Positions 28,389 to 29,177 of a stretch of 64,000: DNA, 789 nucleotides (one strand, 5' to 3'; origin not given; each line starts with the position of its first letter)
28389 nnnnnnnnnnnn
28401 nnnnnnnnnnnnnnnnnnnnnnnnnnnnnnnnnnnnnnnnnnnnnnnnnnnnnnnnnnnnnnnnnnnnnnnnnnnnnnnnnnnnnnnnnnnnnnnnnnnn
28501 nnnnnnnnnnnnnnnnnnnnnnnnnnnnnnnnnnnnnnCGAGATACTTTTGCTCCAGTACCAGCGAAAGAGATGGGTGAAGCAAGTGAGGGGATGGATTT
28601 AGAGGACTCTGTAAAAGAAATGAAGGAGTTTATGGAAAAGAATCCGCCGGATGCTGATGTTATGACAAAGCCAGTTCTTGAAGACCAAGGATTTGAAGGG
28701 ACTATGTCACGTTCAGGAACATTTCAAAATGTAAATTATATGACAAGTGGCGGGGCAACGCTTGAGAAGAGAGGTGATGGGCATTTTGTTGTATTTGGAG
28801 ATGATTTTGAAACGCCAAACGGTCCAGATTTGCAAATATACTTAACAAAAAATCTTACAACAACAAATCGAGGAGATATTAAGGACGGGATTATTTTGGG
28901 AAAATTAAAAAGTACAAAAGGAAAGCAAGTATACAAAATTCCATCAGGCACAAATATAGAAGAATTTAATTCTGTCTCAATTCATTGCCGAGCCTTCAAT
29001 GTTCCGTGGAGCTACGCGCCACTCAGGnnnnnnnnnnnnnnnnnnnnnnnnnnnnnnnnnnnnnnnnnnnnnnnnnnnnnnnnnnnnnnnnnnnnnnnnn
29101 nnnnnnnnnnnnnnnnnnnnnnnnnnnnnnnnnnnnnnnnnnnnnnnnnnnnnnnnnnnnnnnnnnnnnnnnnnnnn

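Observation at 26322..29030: Unusual single-polypeptide transmembrane electron-transfer chain: FAD oxidoreductase - Rieske - His-rich TM domain - DM13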

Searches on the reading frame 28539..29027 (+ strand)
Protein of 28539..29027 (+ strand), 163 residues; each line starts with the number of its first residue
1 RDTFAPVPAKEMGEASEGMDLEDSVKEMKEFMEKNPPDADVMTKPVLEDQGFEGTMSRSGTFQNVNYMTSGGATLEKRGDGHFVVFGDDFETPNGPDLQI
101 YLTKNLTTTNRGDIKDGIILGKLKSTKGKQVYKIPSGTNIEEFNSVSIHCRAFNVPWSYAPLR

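Call 13: find_homologous_proteins(query=window:28539-29027:+, max_evalue=0.001)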
Query seq(163 aa) (163 aa): 37 proteins with E <= 0.001 among 55 candidates.
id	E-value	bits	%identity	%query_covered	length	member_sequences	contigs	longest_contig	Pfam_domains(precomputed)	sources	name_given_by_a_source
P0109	1.0e-54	203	57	99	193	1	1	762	PF10517.15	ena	-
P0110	4.9e-54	201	63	87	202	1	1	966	PF10517.15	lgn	-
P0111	4.5e-52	194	57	96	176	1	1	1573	PF10517.15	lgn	-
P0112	2.2e-51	192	61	88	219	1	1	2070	PF10517.15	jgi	-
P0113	5.0e-51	191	59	88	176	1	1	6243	PF10517.15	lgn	-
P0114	3.0e-50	188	60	88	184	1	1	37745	PF10517.15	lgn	-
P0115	1.3e-49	186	56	91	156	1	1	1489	PF10517.15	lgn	-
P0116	1.3e-49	186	59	88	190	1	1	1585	PF10517.15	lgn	-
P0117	5.5e-49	184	57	88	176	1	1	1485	PF10517.15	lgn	-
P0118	1.7e-48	183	55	91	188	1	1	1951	PF10517.15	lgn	-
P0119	1.9e-48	182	57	91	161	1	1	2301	PF10517.15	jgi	jgi:hypothetical protein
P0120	2.3e-48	182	60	88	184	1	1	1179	PF10517.15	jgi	-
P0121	5.6e-48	181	56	90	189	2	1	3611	PF10517.15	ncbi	-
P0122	6.5e-48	181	59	88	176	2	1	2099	PF10517.15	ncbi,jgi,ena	-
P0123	1.0e-47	180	56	87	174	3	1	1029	PF10517.15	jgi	-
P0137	1.9e-41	160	52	89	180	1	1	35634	PF10517.15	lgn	-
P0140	4.5e-41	158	49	88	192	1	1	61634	PF10517.15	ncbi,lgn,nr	ncbi:MAG: hypothetical protein EXS55_00505 [Candidatus Magasanikbacteria bacterium]|nr:hypothetical 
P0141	3.4e-40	156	48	91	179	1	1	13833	PF10517.15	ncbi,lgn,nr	ncbi:MAG: DM13 domain-containing protein [Candidatus Aenigmarchaeota archaeon]|nr:DM13 domain-contai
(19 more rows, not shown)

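Call 37: predict_structure(alignment_id=A2)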
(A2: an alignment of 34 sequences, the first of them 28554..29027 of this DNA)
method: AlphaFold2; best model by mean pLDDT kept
length: 158 residues; sequences in the alignment: 34
mean_pLDDT: 93.5   pTM: 0.87
mean pLDDT of the five models: 93.5, 93.1, 92.2, 91.8, 91.7
residues with pLDDT >= 90: 139; 70-90: 8; 50-70: 10; < 50: 1
segments of 3 or more residues with pLDDT < 50: none
pLDDT, mean of each block of 10 residues (from residue 1): 58 87 93 93 98 97 95 98 97 97 97 98 98 98 96 97
secondary structure, 60 per line:
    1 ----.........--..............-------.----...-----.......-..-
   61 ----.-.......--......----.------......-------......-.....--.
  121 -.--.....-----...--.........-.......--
elements in order: H5-13 H16-29 E50-56 E67-73 E76-81 E93-98 H106-111 E113-117 E125-129 E140-145 E150-156

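Call 57: find_related_loci(query=A2, collection=metagenome_contigs, flank=6000)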
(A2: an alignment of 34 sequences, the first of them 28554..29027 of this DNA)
Query A2 (158 aa) in metagenome_contigs; peptide patterns used: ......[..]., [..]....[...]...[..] (x = any residue, [..] = any of these).
70 stretches matched a pattern; 17 encode a relative of the query (tblastn E <= 1e-3); 17 distinct loci.
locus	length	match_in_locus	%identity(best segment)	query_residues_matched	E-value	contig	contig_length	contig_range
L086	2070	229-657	61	16-158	4e-61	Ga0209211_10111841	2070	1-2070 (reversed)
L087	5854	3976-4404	59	16-158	2e-59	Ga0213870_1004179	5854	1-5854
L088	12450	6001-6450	53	9-158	6e-56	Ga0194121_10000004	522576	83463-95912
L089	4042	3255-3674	58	19-158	2e-55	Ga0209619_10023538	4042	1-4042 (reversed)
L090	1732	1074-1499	59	16-158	6e-57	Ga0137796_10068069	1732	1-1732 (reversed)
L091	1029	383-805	56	16-157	2e-58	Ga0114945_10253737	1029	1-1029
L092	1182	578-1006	57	14-158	8e-57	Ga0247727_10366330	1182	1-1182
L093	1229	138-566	57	14-158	4e-55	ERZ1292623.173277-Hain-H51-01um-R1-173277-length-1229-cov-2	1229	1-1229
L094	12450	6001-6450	53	9-158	6e-56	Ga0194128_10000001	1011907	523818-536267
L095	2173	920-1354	52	14-157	2e-48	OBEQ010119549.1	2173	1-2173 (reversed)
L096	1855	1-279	61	66-158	4e-41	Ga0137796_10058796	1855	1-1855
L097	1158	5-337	58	47-156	3e-42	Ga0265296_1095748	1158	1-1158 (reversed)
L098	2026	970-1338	33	39-157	6e-19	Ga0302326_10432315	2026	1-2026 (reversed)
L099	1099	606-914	38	53-152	1e-18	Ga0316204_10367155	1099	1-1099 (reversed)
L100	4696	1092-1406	38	55-157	3e-18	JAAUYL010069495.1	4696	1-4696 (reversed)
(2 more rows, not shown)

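Call 59: fold_search(model_id=the predicted structure, library=pdb)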
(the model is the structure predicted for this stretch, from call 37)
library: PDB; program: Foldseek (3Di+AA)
matches with E <= 10: 762; with E <= 0.001: 0
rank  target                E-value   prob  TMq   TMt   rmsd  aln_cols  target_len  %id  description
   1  4f38_B                4.5e-02  0.15  0.22  0.19  17.6       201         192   10  Crystal structure of geranylgeranylated RhoA in complex with RhoGDI in its active GPPNHP-bound form (released 2012-05-23)
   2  5fr2_B                5.0e-02  0.20  0.25  0.23  16.0       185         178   11  Farnesylated RhoA-GDP in complex with RhoGDI-alpha, lysine acetylated at K178 (released 2016-01-13)
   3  8imd_B                5.6e-02  0.97  0.43  0.34   5.3       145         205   17  Crystal structure of Cu/Zn Superoxide dismutase from Paenibacillus lautus (released 2024-01-17)
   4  8imd_A                7.0e-02  0.85  0.43  0.34  17.2       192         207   17  Crystal structure of Cu/Zn Superoxide dismutase from Paenibacillus lautus (released 2024-01-17)
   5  7b4p_AAA              7.8e-02  0.98  0.46  0.48   5.8       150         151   13  A Bacteroidetes bacterium CuZn-superoxide dismutase with CuZn metalation (released 2021-06-02)
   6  9m58_B                7.8e-02  0.97  0.43  0.20   5.0       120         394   15  Cu/Zn-superoxide dismutase from Deinococcus radiodurans (Calcium-free) (released 2025-09-24)
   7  7b4o_AAA              8.7e-02  0.99  0.48  0.50   5.3       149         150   12  A Bacteroidetes bacterium CuZn-superoxide dismutase with ZnZn metalation (released 2021-06-02)
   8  1f1a                  8.7e-02  0.91  0.40  0.41   7.0       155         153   10  Crystal structure of yeast H48Q cuznsod fals mutant analog (released 2002-12-18)
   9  1hh4_E                8.7e-02  0.14  0.22  0.21  14.5       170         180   12  Rac1-RhoGDI complex involved in NADPH oxidase activation (released 2001-08-28)
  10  3mnd_A                9.2e-02  0.93  0.41  0.43   6.7       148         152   11  Crystallographic analysis of the cystosolic cu/zn Superoxide dismutase from taenia solium (released 2011-09-28)
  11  1to4_A                9.8e-02  0.93  0.42  0.43   6.0       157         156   11  Structure of the cytosolic Cu,Zn SOD from S. mansoni (released 2004-08-31)
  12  7b4p_CCC              1.0e-01  0.97  0.45  0.48   5.0       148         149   14  A Bacteroidetes bacterium CuZn-superoxide dismutase with CuZn metalation (released 2021-06-02)
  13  6zs1_C                1.0e-01  0.92  0.41  0.41   6.9       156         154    9  Chaetomium thermophilum CuZn-superoxide dismutase (released 2021-04-07)
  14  1bzo                  1.0e-01  0.89  0.42  0.43   5.4       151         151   12  THREE-DIMENSIONAL STRUCTURE OF PROKARYOTIC CU,ZN SUPEROXIDE DISMUTASE FROM P.LEIOGNATHI, SOLVED BY X-RAY CRYSTALLOGRAPHY (released 1999-04-09)
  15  6zs1_H                1.1e-01  0.93  0.42  0.43   6.8       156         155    9  Chaetomium thermophilum CuZn-superoxide dismutase (released 2021-04-07)
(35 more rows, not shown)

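Call 77: search_solved_structures(query=A2, max_evalue=10)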
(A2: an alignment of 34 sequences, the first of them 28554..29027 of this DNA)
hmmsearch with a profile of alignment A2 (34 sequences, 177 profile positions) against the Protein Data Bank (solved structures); distinct sequences matched with E-value up to 10: 2.
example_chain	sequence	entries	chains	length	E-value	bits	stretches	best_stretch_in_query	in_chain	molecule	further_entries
4ls3_A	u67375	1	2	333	0.97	12.5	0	126-150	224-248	Nickel (III) ABC transporter, periplasmic iron-bindin gprotein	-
4ino_A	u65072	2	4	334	0.98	12.5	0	126-150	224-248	Nickel (II) ABC transporter, periplasmic nickel-binding protein | Iron (III) ABC transporter, periplasmic iron-binding protein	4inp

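Call 78: search_protein_families(library=pfam, proteins=[L088:5254-6450:+, P0140, P0141], max_evalue=0.01)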
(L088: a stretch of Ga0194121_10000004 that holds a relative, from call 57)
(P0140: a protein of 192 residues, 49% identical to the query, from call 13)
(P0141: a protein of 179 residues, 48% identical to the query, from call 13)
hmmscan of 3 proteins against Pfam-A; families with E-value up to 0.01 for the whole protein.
L088:5254-6450:+ (399 aa): 2 families
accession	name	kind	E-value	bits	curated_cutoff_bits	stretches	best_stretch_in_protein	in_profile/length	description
PF10517.14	DM13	-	1.5e-15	58.2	25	1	299-398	3-105/105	Electron transfer DM13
PF01794.25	Ferric_reduct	-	3.9e-11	43.5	28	1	74-174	24-121/121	Ferric reductase like transmembrane component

P0140 (192 aa): 1 family
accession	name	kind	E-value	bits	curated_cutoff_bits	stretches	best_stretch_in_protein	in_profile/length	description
PF10517.14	DM13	-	9.1e-17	62.1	25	1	91-191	2-105/105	Electron transfer DM13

P0141 (179 aa): 1 family
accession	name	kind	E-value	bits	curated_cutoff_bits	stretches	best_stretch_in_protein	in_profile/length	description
PF10517.14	DM13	-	1.4e-17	64.6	25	1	78-178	2-105/105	Electron transfer DM13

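Call 83: find_encoding_contigs(protein=P0114, flank=4000, max_places=1)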
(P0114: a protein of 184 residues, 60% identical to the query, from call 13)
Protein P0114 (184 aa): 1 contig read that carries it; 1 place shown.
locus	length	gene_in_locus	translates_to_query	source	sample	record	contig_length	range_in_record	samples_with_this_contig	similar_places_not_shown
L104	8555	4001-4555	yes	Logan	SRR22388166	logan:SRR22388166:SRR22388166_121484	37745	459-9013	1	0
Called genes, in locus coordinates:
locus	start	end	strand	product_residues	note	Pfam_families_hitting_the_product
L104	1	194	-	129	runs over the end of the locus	PF04542:Sigma70_r2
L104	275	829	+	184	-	PF04011:LemA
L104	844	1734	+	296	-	PF01435:Peptidase_M48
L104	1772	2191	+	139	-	-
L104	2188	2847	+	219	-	PF13489:Methyltransf_23, PF01209:Ubie_methyltran (weak), PF13649:Methyltransf_25, PF13847:Methyltransf_31, PF08241:Methyltransf_11, PF08242:Methyltransf_12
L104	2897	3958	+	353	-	PF01323:DSBA (weak), PF13462:Thioredoxin_4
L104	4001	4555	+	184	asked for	PF10517:DM13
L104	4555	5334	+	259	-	PF01794:Ferric_reduct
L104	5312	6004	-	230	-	PF01269:Fibrillarin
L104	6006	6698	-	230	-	-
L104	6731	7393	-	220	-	PF00149:Metallophos, PF12850:Metallophos_2 (weak), PF14582:Metallophos_3 (faint)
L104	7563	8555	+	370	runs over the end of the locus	PF00478:IMPDH, PF03060:NMO (weak), PF01070:FMN_dh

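Call 84: find_encoding_contigs(protein=P0137, flank=4000, max_places=1)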
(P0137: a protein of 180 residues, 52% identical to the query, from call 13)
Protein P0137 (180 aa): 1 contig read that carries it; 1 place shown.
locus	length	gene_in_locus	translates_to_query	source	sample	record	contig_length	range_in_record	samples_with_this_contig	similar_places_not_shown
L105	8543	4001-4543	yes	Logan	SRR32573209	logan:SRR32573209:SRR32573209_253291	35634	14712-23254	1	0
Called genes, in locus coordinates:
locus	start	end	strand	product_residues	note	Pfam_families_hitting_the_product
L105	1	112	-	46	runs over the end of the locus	-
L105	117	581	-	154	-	PF01161:PBP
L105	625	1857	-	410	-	PF02729:OTCace_N, PF00185:OTCace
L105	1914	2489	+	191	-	PF01521:Fe-S_biosyn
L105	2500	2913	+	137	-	-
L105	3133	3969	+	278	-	PF01794:Ferric_reduct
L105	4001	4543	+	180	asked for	PF10517:DM13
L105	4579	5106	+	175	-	PF01596:Methyltransf_3, PF02353:CMAS (weak), PF08704:GCD14 (faint), PF13649:Methyltransf_25 (weak), PF08241:Methyltransf_11 (weak), PF13578:Methyltransf_24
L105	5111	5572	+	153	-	PF01625:PMSR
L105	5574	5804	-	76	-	-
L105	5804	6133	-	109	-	PF00355:Rieske, PF13806:Rieske_2, PF22543:Rieske_4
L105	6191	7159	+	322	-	PF01134:GIDA (faint), PF07992:Pyr_redox_2, PF13738:Pyr_redox_3, PF00070:Pyr_redox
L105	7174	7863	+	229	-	PF01872:RibD_C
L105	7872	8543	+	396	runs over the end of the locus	PF00390:malic, PF03949:Malic_M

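Call 85: find_encoding_contigs(protein=P0141, flank=4000, max_places=1)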
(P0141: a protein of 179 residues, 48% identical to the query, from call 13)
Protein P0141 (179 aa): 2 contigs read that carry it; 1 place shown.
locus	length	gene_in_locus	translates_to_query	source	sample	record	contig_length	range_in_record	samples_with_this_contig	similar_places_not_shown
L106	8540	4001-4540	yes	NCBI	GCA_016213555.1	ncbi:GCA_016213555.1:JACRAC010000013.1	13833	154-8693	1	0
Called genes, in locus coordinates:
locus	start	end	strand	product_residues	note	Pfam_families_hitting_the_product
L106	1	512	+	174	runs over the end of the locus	PF02698:DUF218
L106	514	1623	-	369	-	PF03571:Peptidase_M49 (weak)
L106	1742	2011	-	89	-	PF01161:PBP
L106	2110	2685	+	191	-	PF01521:Fe-S_biosyn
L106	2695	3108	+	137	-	-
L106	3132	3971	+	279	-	PF01794:Ferric_reduct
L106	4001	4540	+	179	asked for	PF10517:DM13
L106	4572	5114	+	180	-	PF01596:Methyltransf_3, PF02353:CMAS (weak), PF08241:Methyltransf_11 (weak), PF13578:Methyltransf_24, PF13649:Methyltransf_25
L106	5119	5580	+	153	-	PF01625:PMSR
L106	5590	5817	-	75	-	-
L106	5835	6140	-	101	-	PF00355:Rieske, PF13806:Rieske_2 (weak), PF22543:Rieske_4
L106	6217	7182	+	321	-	PF01134:GIDA (faint), PF07992:Pyr_redox_2, PF13738:Pyr_redox_3, PF00070:Pyr_redox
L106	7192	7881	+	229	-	PF01872:RibD_C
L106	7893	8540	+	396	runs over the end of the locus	PF00390:malic, PF03949:Malic_M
